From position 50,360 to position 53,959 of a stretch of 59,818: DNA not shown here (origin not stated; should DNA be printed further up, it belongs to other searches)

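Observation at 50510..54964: VirB10 expanded to 1484 aa by about 1000 residues of a 17-aa repeat between the N-terminal hydrophobic segment and the barrel domain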

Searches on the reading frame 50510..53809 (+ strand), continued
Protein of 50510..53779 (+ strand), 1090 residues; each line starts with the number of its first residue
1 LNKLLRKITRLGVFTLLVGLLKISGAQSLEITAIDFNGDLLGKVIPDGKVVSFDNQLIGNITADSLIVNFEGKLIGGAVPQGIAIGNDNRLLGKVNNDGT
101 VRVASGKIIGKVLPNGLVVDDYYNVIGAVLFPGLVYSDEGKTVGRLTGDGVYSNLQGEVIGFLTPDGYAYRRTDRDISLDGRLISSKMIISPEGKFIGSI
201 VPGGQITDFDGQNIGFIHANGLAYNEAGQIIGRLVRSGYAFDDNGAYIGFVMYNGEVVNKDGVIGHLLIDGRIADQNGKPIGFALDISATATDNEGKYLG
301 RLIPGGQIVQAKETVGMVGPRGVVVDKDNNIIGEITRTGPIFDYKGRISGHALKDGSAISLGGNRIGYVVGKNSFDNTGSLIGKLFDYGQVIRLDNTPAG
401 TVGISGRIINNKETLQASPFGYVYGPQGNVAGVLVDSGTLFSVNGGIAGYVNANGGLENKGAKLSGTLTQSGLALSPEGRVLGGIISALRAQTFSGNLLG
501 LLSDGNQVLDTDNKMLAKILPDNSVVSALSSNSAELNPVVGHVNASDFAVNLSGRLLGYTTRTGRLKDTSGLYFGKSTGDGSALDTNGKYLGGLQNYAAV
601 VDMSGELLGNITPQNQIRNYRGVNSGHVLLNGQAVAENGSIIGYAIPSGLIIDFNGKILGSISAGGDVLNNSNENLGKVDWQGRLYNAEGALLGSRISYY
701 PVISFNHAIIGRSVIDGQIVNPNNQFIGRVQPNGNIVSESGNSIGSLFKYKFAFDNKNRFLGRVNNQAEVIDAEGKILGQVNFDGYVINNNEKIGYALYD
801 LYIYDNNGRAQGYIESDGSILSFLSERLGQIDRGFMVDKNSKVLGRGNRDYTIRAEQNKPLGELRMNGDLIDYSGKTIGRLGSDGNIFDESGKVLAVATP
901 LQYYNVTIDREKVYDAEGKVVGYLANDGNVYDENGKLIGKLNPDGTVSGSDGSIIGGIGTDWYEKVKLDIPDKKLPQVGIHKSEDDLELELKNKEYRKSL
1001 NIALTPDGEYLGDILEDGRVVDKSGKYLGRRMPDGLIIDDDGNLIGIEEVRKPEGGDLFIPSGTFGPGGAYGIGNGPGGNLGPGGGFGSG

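Call 49: predict_structure(alignment_id=A1)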
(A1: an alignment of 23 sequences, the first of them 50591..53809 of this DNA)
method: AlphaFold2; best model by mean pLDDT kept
length: 1073 residues; sequences in the alignment: 23
mean_pLDDT: 85.0   pTM: 0.78
mean pLDDT of the five models: 85.0, 82.3, 82.1, 82.1, 79.8
residues with pLDDT >= 90: 637; 70-90: 308; 50-70: 37; < 50: 91
segments of 3 or more residues with pLDDT < 50: 880-882, 937-971, 1024-1073
pLDDT, mean of each block of 10 residues (from residue 1): 74 85 86 86 87 90 88 83 91 92 93 92 90 94 91 87 90 87 90 92 91 93 92 91 89 90 93 93 91 92 91 95 95 92 94 93 92 92 83 93 90 90 89 85 93 92 93 92 91 95 88 93 96 92 93 95 95 93 95 94 96 95 94 94 92 94 94 95 95 95 95 93 96 96 96 97 95 95 95 94 91 81 92 92 94 90 91 80 68 72 67 81 80 50 33 29 36 69 77 78 77 76 49 31 30 28 33 34
secondary structure, 60 per line:
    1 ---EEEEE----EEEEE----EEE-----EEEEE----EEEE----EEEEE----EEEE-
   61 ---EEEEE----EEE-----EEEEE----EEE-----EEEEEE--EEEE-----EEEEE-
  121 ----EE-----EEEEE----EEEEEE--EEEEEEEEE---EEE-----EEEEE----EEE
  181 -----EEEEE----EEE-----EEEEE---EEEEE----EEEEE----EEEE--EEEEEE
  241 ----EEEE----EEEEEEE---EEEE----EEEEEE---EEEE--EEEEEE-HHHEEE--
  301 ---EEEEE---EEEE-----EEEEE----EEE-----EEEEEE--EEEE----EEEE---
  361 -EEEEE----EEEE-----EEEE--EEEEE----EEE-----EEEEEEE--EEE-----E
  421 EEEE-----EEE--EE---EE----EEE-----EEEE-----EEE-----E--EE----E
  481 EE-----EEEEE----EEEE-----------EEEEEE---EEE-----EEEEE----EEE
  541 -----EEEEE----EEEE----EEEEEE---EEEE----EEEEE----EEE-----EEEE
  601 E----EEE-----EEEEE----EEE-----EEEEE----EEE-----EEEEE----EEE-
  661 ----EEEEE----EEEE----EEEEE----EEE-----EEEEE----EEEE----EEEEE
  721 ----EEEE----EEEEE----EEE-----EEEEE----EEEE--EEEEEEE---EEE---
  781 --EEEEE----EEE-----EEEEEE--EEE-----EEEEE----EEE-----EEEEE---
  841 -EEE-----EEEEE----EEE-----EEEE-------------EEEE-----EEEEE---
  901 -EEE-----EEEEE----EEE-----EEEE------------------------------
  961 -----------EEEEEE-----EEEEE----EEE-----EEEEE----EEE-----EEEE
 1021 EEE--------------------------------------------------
elements in order (helices of 4 or more, strands of 3 or more residues): E4-8 E13-17 E22-24 E30-34 E39-42 E47-51 E56-59 E64-68 E73-75 E81-85 E90-92 E98-103 E106-109 E115-119 E132-136 E141-146 E149-157 E161-163 E169-173 E178-180 E186-190 E195-197 E203-207 E211-215 E220-224 E229-232 E235-240 E245-248 E253-259 E263-266 E271-276 E280-283 E286-291 E296-298 E304-308 E312-315 E321-325 E330-332 E338-343 E346-349 E354-357 E362-366 E371-374 E380-383 E386-390 E395-397 E403-409 E412-414 E420-424 E430-432 E446-448 E454-457 E463-465 E480-482 E488-492 E497-500 E512-517 E521-523 E529-533 E538-540 E546-550 E555-558 E563-568 E572-575 E580-584 E589-591 E597-601 E606-608 E614-618 E623-625 E631-635 E640-642 E648-652 E657-659 E665-669 E674-677 E682-686 E691-693 E699-703 E708-711 E716-720 E725-728 E733-737 E742-744 E750-754 E759-762 E765-771 E775-777 E783-787 E792-794 E800-805 E808-810 E816-820 E825-827 E833-837 E842-844 E850-854 E859-861 E867-870 E884-887 E893-897 E902-904 E910-914 E919-921 E927-930 E972-977 E983-987 E992-994 E1000-1004 E1009-1011 E1017-1023

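Call 55: fold_search(model_id=the predicted structure, library=pdb)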
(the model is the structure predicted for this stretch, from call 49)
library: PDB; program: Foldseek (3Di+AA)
matches with E <= 10: 596; with E <= 0.001: 49
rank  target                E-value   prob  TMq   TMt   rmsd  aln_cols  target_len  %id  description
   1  8qjd_B                5.3e-26  0.99  0.08  0.08  29.4      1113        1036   11  T6SS-linked Rhs repeat protein - Salmonella bongori Rhs-core domain (released 2024-09-25)
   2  7pq5                  9.5e-23  0.98  0.09  0.09  29.0      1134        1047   12  Photorhabdus laumondii T6SS-associated Rhs protein carrying the Tre23 toxin domain (released 2021-12-01)
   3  8qja_D                6.6e-21  0.90  0.07  0.07  29.3       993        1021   11  T6SS-linked Rhs repeat protein - Advenella mimigardefordensis VgrG-Rhs core (released 2024-09-25)
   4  6cmx_A                2.2e-20  0.97  0.11  0.09  28.8      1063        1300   12  Human Teneurin 2 extra-cellular region (released 2018-07-25)
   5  8uy4_A                7.5e-20  0.93  0.08  0.07  28.8       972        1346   12  Acinetobacter baumannii Tse15 Rhs effector (released 2024-10-09)
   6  7ban_A                1.7e-16  0.57  0.08  0.06  29.8      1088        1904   11  human Teneurin4 Mut C2 (released 2022-01-12)
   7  6h6g                  4.2e-15  0.51  0.08  0.05  31.5      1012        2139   11  Crystal Structure of TcdB2-TccC3 without hypervariable C-terminal region (released 2018-10-03)
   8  6h6e_F                1.9e-11  0.11  0.06  0.04  31.8      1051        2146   11  PTC3 holotoxin complex from Photorhabdus luminecens in prepore state (TcdA1, TcdB2, TccC3) (released 2018-10-03)
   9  6l7i_G                4.2e-11  0.14  0.06  0.08  29.7       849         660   12  Signal substraction of TcdB1-TccC2 and part of TcdA1 (released 2021-03-31)
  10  4igl_D                5.7e-11  0.12  0.06  0.07  32.1       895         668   11  Structure of the RHS-repeat containing BC component of the secreted ABC toxin complex from Yersinia entomophaga (released 2013-08-07)
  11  5kis_B                7.2e-10  0.13  0.07  0.09  31.9       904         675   10  YenB/RHS2 complex (released 2017-08-09)
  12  8jxe_A                1.5e-09  0.12  0.08  0.07  29.4      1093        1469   10  rat megalin RAP complex head (released 2024-06-19)
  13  7bif_A                9.9e-09  0.35  0.07  0.15  16.9       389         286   14  Crystal structure of v22WRAP-T, a 7-bladed designer protein (released 2021-09-22)
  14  9qaw_B                1.2e-08  0.11  0.08  0.04  25.7       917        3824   11  CryoEM structure of the human LRP2 receptor ectodomain in complex with LRPAP1 (released 2026-03-11)
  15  8jx8_B                2.5e-08  0.09  0.09  0.07  31.8      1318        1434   10  rat megalin head (released 2024-06-19)
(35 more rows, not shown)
